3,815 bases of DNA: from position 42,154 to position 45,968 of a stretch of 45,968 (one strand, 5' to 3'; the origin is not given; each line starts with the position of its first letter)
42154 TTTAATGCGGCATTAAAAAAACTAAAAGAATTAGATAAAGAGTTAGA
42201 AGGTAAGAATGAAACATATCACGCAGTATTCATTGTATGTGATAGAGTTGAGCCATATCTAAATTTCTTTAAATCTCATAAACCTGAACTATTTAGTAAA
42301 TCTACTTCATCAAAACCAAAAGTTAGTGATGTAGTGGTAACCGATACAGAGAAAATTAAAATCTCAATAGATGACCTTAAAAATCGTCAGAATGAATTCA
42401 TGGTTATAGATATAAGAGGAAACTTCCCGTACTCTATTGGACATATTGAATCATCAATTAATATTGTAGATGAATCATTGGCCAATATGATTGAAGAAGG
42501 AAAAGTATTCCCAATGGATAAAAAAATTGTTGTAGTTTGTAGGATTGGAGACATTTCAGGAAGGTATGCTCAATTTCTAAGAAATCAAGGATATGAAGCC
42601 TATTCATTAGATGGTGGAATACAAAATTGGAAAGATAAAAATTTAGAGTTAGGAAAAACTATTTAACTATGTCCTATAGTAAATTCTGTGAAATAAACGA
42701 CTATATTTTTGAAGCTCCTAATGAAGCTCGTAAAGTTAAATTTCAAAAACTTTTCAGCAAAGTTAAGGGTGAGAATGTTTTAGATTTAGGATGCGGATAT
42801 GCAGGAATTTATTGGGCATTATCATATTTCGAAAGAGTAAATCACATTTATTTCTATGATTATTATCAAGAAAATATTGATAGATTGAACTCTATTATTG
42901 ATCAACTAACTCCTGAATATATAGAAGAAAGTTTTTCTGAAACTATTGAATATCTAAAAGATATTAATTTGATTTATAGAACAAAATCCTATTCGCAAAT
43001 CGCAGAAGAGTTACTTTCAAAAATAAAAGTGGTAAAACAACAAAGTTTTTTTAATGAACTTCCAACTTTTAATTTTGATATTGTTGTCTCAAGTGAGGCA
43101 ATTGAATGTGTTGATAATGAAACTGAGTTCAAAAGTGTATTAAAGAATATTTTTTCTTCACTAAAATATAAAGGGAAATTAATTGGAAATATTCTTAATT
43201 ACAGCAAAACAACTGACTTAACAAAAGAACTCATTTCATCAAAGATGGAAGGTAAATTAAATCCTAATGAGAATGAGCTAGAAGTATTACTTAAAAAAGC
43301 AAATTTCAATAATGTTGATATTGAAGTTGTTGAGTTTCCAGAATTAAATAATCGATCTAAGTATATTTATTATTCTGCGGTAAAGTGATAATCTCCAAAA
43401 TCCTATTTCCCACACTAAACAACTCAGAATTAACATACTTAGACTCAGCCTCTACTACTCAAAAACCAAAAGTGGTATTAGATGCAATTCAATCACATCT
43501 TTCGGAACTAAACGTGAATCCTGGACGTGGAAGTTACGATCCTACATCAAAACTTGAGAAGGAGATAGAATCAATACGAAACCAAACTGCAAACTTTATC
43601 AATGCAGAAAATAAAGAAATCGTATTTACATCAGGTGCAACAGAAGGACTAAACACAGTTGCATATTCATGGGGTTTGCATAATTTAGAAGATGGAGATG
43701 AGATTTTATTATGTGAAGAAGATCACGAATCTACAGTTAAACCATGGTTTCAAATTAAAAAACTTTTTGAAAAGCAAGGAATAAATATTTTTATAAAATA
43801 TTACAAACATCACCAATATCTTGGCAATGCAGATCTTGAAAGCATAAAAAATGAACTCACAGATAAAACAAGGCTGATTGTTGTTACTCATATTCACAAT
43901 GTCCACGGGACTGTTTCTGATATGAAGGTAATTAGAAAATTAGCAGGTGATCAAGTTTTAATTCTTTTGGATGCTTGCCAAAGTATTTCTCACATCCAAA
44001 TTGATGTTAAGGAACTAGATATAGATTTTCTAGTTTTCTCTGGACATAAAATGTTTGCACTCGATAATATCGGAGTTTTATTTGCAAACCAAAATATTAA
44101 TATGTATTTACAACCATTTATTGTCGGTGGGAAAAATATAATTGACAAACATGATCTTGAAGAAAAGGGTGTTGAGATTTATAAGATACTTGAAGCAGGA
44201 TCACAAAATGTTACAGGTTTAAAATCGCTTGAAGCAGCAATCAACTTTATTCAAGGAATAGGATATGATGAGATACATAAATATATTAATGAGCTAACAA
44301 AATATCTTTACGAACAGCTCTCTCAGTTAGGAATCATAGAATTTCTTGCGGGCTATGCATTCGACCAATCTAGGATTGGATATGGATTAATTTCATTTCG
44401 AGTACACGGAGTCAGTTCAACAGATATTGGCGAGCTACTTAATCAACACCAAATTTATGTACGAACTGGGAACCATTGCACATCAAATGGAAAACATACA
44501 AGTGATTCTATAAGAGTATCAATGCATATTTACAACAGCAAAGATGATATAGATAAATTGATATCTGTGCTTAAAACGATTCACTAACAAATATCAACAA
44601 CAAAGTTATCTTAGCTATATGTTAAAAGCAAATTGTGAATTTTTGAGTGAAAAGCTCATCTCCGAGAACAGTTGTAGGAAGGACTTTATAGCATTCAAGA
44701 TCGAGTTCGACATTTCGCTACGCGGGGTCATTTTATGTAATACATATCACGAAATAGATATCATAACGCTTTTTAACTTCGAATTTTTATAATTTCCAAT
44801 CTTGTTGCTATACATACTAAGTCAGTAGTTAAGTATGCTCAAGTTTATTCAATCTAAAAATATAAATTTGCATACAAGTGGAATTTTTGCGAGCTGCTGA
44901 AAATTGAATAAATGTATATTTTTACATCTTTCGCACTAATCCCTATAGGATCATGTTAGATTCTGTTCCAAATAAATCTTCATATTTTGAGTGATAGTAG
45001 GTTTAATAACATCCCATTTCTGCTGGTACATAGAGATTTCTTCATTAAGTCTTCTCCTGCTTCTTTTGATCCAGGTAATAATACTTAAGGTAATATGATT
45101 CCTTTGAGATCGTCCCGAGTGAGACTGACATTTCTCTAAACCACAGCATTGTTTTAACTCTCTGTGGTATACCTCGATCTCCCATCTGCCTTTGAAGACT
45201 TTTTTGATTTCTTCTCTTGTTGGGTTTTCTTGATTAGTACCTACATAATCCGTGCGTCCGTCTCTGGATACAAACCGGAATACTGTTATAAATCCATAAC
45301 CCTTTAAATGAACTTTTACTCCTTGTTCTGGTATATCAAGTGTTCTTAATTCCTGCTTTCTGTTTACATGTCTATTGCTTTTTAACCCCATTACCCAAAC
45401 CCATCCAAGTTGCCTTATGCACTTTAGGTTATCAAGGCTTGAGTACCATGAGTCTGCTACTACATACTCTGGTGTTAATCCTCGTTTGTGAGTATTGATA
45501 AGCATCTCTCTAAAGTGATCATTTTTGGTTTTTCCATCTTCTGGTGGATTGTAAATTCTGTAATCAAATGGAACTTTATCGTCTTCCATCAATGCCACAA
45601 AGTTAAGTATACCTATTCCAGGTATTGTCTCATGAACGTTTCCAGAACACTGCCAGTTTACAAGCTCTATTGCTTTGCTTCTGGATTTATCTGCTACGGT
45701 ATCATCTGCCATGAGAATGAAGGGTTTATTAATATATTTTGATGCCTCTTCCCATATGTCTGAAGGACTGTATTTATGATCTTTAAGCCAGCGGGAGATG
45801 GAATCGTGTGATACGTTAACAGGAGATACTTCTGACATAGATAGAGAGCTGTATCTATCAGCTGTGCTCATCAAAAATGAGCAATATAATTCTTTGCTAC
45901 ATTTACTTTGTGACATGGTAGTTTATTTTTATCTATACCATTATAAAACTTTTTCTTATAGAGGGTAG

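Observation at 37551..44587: Fur-family-headed 7-gene operon combining two CooC-like NTPases with a sulfur-relay and PLP enzyme set, a candidate undescribed metal-responsive pathway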

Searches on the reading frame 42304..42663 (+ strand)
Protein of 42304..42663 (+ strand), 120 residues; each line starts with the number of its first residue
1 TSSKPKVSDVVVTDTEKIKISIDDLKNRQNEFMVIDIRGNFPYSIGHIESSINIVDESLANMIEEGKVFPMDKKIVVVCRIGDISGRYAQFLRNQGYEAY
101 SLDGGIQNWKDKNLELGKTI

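Call 86: search_solved_structures(query=A6, max_evalue=10, show_alignments=5)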
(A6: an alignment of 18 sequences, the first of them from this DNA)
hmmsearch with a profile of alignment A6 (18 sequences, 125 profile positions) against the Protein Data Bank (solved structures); distinct sequences matched with E-value up to 10: 83 (the best 60 are shown).
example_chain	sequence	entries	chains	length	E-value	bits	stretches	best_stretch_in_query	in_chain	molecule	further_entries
6mxv_A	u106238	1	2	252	2e-20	76.2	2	16-119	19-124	Rhodanese-like family protein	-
1gmx_A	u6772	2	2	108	2.1e-14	56.7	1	16-115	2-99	THIOSULFATE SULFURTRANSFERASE GLPE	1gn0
3gk5_A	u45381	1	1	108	6.2e-13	51.9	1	19-120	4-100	Uncharacterized rhodanese-related protein TVG0868615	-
1yt8_A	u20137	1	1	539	2.2e-11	46.9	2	18-120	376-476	thiosulfate sulfurtransferase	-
3iwh_A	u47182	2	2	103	2.2e-11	46.9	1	19-121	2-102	Rhodanese-like domain protein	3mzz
3tp9_A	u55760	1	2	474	1.8e-10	44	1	6-120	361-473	BETA-LACTAMASE and RHODANESE DOMAIN PROTEIN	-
9j5o_A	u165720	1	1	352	2.1e-10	43.8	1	16-114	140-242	tRNA uridine(34) hydroxylase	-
3foj_A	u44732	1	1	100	4e-09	39.6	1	20-118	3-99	uncharacterized protein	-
3r2u_A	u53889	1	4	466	6.7e-09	38.9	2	28-108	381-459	Metallo-beta-lactamase family protein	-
6pfz_D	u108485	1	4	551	1.1e-08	38.2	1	19-112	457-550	NADH oxidase (NoxA-3)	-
3nhv_A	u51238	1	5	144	2.6e-08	37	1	32-121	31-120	BH2092 protein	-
1wv9_A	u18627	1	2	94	2.6e-08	37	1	67-112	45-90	Rhodanese Homolog TT1651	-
3o3w_A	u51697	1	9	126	5.1e-08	36.1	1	32-116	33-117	BH2092 protein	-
4f67_A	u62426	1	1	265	1.8e-07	34.3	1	18-115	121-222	UPF0176 protein lpg2838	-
4ocg_A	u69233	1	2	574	8.6e-07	32.1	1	21-116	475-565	FAD-dependent pyridine nucleotide-disulphide oxidoreductase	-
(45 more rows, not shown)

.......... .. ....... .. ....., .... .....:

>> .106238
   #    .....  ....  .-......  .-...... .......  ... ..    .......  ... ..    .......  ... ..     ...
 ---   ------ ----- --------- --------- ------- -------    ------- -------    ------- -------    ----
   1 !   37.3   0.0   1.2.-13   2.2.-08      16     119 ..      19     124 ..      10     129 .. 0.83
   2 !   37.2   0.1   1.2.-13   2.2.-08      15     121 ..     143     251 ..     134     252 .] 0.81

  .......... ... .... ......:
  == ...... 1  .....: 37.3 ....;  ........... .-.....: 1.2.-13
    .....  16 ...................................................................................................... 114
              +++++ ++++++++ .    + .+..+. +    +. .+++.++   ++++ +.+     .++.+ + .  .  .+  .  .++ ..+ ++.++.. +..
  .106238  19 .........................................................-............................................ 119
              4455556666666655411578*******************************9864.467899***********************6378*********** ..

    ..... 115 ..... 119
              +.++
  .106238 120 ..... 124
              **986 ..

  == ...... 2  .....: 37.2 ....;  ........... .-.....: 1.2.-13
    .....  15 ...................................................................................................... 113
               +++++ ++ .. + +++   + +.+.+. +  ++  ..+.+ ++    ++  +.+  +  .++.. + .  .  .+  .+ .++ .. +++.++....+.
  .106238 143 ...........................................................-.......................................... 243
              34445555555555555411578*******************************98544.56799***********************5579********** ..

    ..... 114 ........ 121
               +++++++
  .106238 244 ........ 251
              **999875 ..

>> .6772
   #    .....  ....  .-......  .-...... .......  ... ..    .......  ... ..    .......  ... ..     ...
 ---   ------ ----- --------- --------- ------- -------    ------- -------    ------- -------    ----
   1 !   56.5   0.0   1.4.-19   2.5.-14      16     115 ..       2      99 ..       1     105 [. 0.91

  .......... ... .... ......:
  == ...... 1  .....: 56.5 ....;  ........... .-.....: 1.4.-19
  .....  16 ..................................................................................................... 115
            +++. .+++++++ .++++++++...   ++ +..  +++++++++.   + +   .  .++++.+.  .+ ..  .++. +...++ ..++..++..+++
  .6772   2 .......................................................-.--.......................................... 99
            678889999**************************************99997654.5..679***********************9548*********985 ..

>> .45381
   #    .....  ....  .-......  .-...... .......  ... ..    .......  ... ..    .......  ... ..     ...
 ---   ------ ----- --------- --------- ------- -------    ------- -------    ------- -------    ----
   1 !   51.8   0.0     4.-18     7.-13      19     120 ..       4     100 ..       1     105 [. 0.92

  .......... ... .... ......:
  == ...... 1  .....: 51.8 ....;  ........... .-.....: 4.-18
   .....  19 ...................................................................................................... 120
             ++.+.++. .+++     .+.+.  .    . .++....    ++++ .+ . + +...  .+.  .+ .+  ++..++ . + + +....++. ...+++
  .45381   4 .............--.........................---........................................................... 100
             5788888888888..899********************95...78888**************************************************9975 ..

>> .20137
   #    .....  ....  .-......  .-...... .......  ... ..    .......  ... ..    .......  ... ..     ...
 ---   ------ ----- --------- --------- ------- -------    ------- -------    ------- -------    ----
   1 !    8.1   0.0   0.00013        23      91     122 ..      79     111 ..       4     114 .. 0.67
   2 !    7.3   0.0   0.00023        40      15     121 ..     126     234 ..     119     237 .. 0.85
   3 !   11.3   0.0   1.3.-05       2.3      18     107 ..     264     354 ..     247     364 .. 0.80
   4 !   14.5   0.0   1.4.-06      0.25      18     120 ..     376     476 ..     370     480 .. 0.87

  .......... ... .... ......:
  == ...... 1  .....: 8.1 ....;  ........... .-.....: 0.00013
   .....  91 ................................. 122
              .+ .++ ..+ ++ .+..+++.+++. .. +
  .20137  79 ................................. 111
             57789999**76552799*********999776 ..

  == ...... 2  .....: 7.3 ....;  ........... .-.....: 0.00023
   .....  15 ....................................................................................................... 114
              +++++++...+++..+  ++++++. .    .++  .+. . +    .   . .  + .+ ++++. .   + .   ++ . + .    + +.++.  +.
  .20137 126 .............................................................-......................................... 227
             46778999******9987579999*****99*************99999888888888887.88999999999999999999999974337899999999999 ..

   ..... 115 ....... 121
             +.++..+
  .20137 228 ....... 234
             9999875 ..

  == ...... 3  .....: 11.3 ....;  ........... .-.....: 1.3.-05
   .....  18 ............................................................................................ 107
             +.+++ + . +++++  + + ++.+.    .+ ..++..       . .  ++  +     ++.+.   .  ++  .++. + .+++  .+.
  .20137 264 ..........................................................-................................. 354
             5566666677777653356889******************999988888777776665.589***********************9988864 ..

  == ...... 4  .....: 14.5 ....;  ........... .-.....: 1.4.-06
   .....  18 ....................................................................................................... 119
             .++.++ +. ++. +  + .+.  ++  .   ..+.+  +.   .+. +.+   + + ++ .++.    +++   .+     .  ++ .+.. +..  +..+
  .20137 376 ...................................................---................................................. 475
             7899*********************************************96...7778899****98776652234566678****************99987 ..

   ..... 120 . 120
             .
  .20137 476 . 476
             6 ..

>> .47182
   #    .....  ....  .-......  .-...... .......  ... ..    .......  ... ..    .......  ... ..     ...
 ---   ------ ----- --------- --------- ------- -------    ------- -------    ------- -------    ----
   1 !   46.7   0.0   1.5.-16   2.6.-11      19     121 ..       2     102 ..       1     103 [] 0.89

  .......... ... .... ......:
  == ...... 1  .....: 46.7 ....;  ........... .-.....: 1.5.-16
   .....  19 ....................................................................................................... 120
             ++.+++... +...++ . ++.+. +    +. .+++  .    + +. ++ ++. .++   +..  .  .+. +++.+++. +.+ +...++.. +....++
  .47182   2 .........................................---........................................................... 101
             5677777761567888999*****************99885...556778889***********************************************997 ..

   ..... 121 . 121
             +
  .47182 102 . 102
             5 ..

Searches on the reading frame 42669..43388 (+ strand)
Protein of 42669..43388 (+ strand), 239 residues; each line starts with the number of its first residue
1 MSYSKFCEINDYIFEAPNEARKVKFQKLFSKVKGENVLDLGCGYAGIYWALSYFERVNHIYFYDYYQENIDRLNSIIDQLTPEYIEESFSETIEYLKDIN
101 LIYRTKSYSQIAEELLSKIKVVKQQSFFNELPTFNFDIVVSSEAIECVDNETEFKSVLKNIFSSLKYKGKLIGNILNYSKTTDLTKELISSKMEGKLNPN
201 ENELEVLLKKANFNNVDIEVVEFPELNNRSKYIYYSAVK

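Call 3: search_protein_families(library=pfam, proteins=[window:42669-43388:+], max_evalue=0.01)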
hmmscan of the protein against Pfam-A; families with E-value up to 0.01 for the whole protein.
window:42669-43388:+ (239 aa): 8 families
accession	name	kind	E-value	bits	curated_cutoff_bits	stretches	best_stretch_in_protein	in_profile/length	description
PF01234.23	NNMT_PNMT_TEMT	-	1e-10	41.7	25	1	28-177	50-202/261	NNMT/PNMT/TEMT family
PF13489.12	Methyltransf_23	-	1.2e-09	38.6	27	1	27-216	15-162/164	Methyltransferase domain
PF13847.12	Methyltransf_31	-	1.4e-06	28.5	27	0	121-177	57-113/145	Methyltransferase domain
PF13649.12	Methyltransf_25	-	4.7e-05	24.4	27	0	118-169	47-97/97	Methyltransferase domain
PF08242.18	Methyltransf_12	-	6.1e-05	24.1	30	0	119-171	51-98/98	Methyltransferase domain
PF08241.18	Methyltransf_11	-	6.2e-05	24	21.2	0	125-172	49-94/95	Methyltransferase domain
PF02353.26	CMAS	-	0.00037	20.3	27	0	112-181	106-172/273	Mycolic acid cyclopropane synthetase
PF01209.24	Ubie_methyltran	-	0.0028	17.5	20.1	0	8-182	22-158/233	ubiE/COQ5 methyltransferase family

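Call 4: search_protein_families(library=ncbifam, proteins=[window:42669-43388:+], max_evalue=0.01)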
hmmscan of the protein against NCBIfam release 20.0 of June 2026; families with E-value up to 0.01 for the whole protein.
window:42669-43388:+ (239 aa): 4 families
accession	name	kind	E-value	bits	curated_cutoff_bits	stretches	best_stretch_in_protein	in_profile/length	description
TIGR02072.1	BioC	equivalog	3.4e-06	27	184.95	1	108-223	70-181/244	malonyl-ACP O-methyltransferase BioC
TIGR01983.1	UbiG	equivalog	9.9e-05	21.7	102.95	0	133-180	114-158/228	bifunctional 2-polyprenyl-6-hydroxyphenol methylase/3-demethylubiquinol 3-O-methyltransferase UbiG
NF041536.1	ArsM_DUF2284_UU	exception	0.00082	17.8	575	0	123-218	133-227/459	arsenite methyltransferase/DUF2284 domain selenoprotein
NF043040.1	corrin_prot_MT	hypoth_equivalog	0.0061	16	180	0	28-45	34-53/216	corrinoid protein-associated methyltransferase CpaM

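Call 92: search_solved_structures(query=window:42669-43388:+, max_evalue=0.01)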
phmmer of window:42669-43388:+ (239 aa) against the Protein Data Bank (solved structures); distinct sequences matched with E-value up to 0.01: 0.

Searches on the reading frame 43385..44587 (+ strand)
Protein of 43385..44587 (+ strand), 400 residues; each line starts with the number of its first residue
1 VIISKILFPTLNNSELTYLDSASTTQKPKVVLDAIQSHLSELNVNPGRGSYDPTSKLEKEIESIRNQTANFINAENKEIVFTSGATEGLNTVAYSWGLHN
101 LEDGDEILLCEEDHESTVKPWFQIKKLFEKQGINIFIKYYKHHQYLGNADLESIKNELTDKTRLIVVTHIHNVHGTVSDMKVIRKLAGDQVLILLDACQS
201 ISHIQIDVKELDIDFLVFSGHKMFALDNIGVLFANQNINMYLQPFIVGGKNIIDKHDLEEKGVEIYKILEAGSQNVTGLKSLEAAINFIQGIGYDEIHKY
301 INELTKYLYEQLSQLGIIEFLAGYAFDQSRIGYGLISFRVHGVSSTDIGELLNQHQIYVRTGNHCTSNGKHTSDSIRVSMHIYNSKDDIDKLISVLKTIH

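Call 3: search_protein_families(library=pfam, proteins=[window:43385-44587:+], max_evalue=0.01)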
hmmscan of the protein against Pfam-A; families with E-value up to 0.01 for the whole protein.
window:43385-44587:+ (400 aa): 5 families
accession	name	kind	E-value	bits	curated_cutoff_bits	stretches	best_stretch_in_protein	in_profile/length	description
PF00266.25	Aminotran_5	-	1.7e-95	320.6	21.5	1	17-392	1-371/371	Aminotransferase class-V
PF00155.27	Aminotran_1_2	-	4e-10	39.9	19.7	1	24-394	17-359/361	Aminotransferase class I and II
PF01041.23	DegT_DnrJ_EryC1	-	3.8e-05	23.5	19.8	1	147-232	98-184/360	DegT/DnrJ/EryC1/StrS aminotransferase family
PF04864.19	Alliinase_C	-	0.00062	19.2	22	1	55-399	46-362/363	Allinase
PF01053.26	Cys_Met_Meta_PP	-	0.0033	16.5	27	1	78-222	70-198/381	Cys/Met metabolism PLP-dependent enzyme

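Call 4: search_protein_families(library=ncbifam, proteins=[window:43385-44587:+], max_evalue=0.01)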
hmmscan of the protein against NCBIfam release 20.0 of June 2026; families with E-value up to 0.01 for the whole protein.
window:43385-44587:+ (400 aa): 46 families (the best 25 are shown)
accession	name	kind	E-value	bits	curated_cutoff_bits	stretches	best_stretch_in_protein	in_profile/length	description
TIGR01979.1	sufS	subfamily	3.3e-98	329.2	475.1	1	8-399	11-398/403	SufS family cysteine desulfurase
NF041166.1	f2_encap_cargo1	exception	1.2e-80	272.4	800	1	6-398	236-622/623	family 2A encapsulin nanocompartment cargo protein cysteine desulfurase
NF006791.0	PRK09295.1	equivalog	6.1e-72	242.9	661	1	7-400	15-402/406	cysteine desulfurase SufS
NF008126.0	PRK10874.1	equivalog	1.4e-66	225.3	607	1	8-397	13-393/401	cysteine desulfurase CsdA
TIGR03392.1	FeS_syn_CsdA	equivalog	1.2e-65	222.3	493.6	1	8-397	10-390/398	cysteine desulfurase CsdA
TIGR01977.1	am_tr_V_EF2568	hypoth_equivalog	1.2e-61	208.8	377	1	17-399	1-376/376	cysteine desulfurase family protein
TIGR01976.1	am_tr_V_VC1184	hypoth_equivalog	1.6e-47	162.7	352.35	1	7-395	9-400/401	cysteine desulfurase-like protein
NF040779.1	Sec_lyase_SclA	exception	1.6e-41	142.5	525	1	18-399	2-376/378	selenocysteine lyase SclA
TIGR03402.1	FeS_nifS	equivalog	8.5e-41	140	530.75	1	18-399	2-369/379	cysteine desulfurase NifS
NF010611.0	PRK14012.1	equivalog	1.1e-33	116.8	548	1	17-272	7-255/406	IscS subfamily cysteine desulfurase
TIGR02006.1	IscS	equivalog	2.4e-33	115.8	643.2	1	17-250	5-232/402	IscS subfamily cysteine desulfurase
TIGR03235.1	DNA_S_dndA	equivalog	6.2e-31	108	480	1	18-377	1-336/353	cysteine desulfurase DndA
NF002806.0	PRK02948.1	subfamily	3.8e-23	82.1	304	1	17-375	2-333/381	IscS subfamily cysteine desulfurase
NF051467.1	peri_mod_PvdN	equivalog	6.7e-23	81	650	1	23-397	60-422/425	pyoverdine-tailoring periplasmic protein PvdN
TIGR03403.1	nifS_epsilon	equivalog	3.3e-21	75.5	587.7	1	18-369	2-328/382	NifS family cysteine desulfurase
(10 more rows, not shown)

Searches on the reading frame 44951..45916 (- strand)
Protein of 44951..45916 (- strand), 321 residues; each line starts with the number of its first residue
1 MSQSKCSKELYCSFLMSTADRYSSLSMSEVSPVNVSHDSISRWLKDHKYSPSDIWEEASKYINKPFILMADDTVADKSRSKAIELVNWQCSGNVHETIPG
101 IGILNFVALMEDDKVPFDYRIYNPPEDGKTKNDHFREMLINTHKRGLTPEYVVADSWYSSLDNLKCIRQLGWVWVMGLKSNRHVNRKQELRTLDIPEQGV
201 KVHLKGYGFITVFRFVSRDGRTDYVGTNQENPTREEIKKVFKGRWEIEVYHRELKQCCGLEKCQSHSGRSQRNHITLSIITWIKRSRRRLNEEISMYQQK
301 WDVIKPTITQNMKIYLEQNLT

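Call 3: search_protein_families(library=pfam, proteins=[window:44951-45916:-], max_evalue=0.01)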
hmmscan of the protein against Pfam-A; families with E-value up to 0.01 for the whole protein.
window:44951-45916:- (321 aa): 3 families
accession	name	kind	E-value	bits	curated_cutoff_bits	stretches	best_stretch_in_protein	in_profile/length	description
PF01609.27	DDE_Tnp_1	-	7.4e-16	58.9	23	1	131-282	61-198/200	Transposase DDE domain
PF13546.12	DDE_5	-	1.4e-11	44.9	27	1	9-188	16-218/272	DDE superfamily endonuclease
PF04693.18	DDE_Tnp_2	-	9.2e-11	42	20.2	1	129-278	166-308/327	Archaeal putative transposase ISC1217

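Call 4: search_protein_families(library=ncbifam, proteins=[window:44951-45916:-], max_evalue=0.01)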
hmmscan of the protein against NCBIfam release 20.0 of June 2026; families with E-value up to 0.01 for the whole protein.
window:44951-45916:- (321 aa): 11 families
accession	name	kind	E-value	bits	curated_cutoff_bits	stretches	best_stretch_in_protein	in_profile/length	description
NF049921.1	transpos_IS701_2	equivalog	1.4e-103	346.7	250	1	8-312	2-314/318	IS701 family transposase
NF033540.2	transpos_IS701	equivalog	2.5e-26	92.8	150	2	9-187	22-223/363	IS701 family transposase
NF049925.1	transpos_IS4_4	equivalog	8.8e-19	67.6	250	2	227-283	308-365/449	IS4 family transposase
NF033592.1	transpos_IS4_1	equivalog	2.5e-11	43.3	115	1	150-281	178-324/332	IS4 family transposase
NF049999.1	transpos_IS701_3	equivalog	2.1e-09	36.8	170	1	229-282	301-354/412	IS701 family transposase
NF033591.1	transpos_IS4_2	equivalog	8.4e-05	21.8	152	0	227-270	218-263/340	IS4 family transposase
NF033590.1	transpos_IS4_3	equivalog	0.00074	18.6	160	1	237-281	271-316/405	IS4 family transposase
NF033559.2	transpos_IS1634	equivalog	0.0017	17.4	100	0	111-188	174-250/483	IS1634 family transposase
NF033551.1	transpos_IS1182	equivalog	0.0043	16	270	0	133-180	295-343/488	IS1182 family transposase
NF033539.1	transpos_IS1380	equivalog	0.0051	15.5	180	0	139-277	196-362/419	IS1380 family transposase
NF033580.1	transpos_IS5_3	equivalog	0.0081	15.7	110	0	216-280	189-254/258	IS5 family transposase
